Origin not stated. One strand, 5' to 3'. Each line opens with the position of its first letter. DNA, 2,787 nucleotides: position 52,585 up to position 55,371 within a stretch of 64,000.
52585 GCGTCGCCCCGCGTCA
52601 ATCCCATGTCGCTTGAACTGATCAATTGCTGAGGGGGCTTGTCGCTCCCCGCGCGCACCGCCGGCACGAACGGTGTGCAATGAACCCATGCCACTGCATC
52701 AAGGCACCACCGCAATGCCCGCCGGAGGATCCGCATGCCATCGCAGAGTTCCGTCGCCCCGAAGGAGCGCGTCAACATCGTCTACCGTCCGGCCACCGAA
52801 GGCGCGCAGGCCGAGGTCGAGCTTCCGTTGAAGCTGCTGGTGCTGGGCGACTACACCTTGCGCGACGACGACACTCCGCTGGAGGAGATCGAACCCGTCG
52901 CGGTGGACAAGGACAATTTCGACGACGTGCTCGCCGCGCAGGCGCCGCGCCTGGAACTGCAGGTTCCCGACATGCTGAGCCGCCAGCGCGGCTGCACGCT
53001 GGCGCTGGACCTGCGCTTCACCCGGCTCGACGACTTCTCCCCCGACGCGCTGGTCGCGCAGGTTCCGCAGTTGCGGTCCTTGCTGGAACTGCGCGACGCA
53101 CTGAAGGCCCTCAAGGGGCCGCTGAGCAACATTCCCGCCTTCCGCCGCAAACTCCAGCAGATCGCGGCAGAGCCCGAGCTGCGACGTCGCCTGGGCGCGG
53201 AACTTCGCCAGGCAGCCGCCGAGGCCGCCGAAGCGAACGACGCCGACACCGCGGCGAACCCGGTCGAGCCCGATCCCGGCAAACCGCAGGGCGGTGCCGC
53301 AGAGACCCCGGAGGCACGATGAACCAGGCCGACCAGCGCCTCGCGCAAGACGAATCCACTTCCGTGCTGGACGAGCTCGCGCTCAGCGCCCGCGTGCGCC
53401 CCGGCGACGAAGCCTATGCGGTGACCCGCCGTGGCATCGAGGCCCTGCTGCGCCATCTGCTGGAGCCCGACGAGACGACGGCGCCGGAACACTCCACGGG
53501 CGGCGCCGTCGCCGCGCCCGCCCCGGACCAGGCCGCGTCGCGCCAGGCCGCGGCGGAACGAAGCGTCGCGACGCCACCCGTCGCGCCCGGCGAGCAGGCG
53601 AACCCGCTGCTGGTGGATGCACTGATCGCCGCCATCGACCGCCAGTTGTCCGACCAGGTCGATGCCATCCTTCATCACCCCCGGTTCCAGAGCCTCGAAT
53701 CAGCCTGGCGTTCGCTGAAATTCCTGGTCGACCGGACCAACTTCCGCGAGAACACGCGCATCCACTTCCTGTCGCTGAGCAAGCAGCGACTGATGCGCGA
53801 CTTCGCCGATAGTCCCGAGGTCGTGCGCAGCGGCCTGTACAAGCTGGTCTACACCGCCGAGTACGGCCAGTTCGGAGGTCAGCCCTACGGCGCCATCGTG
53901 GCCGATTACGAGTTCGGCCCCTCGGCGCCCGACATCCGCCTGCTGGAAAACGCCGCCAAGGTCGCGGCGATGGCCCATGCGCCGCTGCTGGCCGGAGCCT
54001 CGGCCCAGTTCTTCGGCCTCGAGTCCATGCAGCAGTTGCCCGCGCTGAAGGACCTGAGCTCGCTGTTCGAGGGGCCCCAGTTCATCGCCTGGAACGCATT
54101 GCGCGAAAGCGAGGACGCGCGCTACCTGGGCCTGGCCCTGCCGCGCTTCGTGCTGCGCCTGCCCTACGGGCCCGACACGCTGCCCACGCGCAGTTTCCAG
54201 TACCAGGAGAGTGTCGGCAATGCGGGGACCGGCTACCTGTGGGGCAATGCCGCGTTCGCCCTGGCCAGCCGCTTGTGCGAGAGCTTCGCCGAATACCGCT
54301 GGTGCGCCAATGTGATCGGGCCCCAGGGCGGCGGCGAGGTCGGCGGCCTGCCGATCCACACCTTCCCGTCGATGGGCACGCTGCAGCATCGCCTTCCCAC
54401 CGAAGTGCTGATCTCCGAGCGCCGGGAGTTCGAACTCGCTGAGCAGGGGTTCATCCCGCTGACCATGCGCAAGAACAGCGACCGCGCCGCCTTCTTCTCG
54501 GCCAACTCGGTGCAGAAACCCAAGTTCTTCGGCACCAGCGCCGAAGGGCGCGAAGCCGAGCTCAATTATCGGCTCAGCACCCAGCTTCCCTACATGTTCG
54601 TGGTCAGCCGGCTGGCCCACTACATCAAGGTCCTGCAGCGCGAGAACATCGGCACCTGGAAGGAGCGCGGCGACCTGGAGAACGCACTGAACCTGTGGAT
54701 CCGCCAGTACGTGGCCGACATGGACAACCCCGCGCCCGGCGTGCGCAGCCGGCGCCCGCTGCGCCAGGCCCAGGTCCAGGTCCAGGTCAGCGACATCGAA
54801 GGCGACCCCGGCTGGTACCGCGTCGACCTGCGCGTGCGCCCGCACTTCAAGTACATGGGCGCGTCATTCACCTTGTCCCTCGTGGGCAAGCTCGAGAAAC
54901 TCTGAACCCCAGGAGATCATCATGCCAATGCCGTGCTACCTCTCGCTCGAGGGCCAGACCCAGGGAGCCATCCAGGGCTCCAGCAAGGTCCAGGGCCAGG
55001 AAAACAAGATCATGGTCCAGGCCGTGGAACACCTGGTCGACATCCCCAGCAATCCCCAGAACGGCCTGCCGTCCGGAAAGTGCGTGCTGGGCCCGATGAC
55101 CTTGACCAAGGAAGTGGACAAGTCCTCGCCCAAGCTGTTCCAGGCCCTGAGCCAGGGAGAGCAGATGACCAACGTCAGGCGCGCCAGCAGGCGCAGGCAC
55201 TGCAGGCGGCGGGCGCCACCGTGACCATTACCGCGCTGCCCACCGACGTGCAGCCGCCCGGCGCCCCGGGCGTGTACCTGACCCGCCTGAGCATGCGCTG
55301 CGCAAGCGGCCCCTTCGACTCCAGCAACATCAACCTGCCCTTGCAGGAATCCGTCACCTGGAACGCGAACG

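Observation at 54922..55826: T6SS deletion scar: hcp breaks at codon 85 and joins out of frame to a TssM-like 3' end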

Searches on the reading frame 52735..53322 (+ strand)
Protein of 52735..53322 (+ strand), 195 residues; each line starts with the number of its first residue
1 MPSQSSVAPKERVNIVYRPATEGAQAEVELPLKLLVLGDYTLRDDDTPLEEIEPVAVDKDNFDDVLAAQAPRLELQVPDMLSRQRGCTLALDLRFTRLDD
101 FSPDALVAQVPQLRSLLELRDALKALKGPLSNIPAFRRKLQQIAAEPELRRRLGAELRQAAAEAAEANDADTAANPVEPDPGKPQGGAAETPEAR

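Call 6: search_protein_families(library=pfam, proteins=[window:52735-53319:+], max_evalue=0.1)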
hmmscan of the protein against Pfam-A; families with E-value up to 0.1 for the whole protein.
window:52735-53319:+ (195 aa): 1 family
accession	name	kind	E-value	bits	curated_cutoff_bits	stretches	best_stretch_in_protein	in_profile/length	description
PF05591.17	T6SS_VipA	-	4e-51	173.3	24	1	6-157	2-154/155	Type VI secretion system, VipA, VC_A0107 or Hcp2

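Call 7: search_protein_families(library=ncbifam, proteins=[window:52735-53319:+], max_evalue=0.1)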
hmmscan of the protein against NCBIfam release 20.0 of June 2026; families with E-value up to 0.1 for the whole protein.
window:52735-53319:+ (195 aa): 2 families
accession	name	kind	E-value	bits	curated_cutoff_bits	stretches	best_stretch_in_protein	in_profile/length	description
TIGR03358.1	VI_chp_5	equivalog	5.8e-49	165.9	97.25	1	5-159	4-159/160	type VI secretion system contractile sheath small subunit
NF047372.1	FlcA_NTERM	equivalog_domain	0.054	13.6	28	0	131-154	5-28/39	periplasmic-type flagellar collar protein FlcA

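Call 24: find_encoding_contigs(protein=window:52735-53322:+, flank=10000, max_places=10)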
Protein window:52735-53322:+ (195 aa): 2 contigs read that carry it; 1 place shown.
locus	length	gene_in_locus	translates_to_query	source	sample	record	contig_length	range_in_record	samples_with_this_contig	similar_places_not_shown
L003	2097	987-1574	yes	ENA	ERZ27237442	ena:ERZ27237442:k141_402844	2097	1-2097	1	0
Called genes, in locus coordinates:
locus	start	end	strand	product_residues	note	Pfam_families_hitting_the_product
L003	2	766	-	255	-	?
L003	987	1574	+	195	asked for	PF05591:T6SS_VipA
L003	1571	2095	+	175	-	?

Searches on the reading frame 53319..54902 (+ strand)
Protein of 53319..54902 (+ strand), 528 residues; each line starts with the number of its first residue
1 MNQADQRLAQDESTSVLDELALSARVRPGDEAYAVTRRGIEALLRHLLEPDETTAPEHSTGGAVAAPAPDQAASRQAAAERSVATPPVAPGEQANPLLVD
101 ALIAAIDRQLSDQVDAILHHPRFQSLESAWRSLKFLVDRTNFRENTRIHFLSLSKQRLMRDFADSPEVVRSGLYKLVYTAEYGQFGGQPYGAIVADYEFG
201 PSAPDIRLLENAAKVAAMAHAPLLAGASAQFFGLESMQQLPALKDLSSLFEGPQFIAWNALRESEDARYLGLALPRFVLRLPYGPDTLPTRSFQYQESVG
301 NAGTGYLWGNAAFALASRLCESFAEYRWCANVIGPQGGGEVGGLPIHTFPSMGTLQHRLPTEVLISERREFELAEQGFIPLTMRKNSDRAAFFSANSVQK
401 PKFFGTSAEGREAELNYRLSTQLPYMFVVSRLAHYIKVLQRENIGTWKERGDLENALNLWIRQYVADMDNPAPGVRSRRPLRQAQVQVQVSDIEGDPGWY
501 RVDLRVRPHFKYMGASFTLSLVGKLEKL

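Call 6: search_protein_families(library=pfam, proteins=[window:53319-54902:+], max_evalue=0.1)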
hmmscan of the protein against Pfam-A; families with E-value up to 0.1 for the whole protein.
window:53319-54902:+ (528 aa): 2 families
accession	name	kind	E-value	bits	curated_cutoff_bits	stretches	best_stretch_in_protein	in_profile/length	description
PF05943.17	VipB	-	1.2e-125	419.1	27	1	100-399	1-301/301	EvpB/VC_A0108, tail sheath N-terminal domain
PF18945.5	VipB_2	-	1.9e-43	147.6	27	1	412-525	1-112/112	EvpB/VC_A0108, tail sheath gpW/gp25-like domain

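Call 7: search_protein_families(library=ncbifam, proteins=[window:53319-54902:+], max_evalue=0.1)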
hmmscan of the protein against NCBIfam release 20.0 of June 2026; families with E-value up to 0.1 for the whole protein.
window:53319-54902:+ (528 aa): 1 family
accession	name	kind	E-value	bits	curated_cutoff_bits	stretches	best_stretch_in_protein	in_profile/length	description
TIGR03355.1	VI_chp_2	equivalog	4.8e-194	645.6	271.5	1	92-526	43-473/473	type VI secretion system contractile sheath large subunit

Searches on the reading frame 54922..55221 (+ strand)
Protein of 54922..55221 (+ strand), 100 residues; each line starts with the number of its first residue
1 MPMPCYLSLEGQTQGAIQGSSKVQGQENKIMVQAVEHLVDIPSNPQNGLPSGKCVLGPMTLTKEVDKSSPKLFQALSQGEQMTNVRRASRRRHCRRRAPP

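Call 6: search_protein_families(library=pfam, proteins=[window:54922-55221:+], max_evalue=0.1)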
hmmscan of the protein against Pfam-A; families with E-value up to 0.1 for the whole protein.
window:54922-55221:+ (100 aa): 1 family
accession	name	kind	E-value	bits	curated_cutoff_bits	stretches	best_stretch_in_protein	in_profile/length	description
PF05638.18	T6SS_HCP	-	2.7e-18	66.9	23.5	1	6-85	1-79/129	Type VI secretion system effector, Hcp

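Call 7: search_protein_families(library=ncbifam, proteins=[window:54922-55221:+], max_evalue=0.1)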
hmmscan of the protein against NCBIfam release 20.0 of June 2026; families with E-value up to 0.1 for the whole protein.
window:54922-55221:+ (100 aa): 1 family
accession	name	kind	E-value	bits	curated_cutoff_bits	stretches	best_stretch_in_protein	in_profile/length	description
TIGR03344.1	VI_effect_Hcp1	subfamily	7.8e-26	90.9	58.9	1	1-85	1-94/167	type VI secretion system tube protein TssD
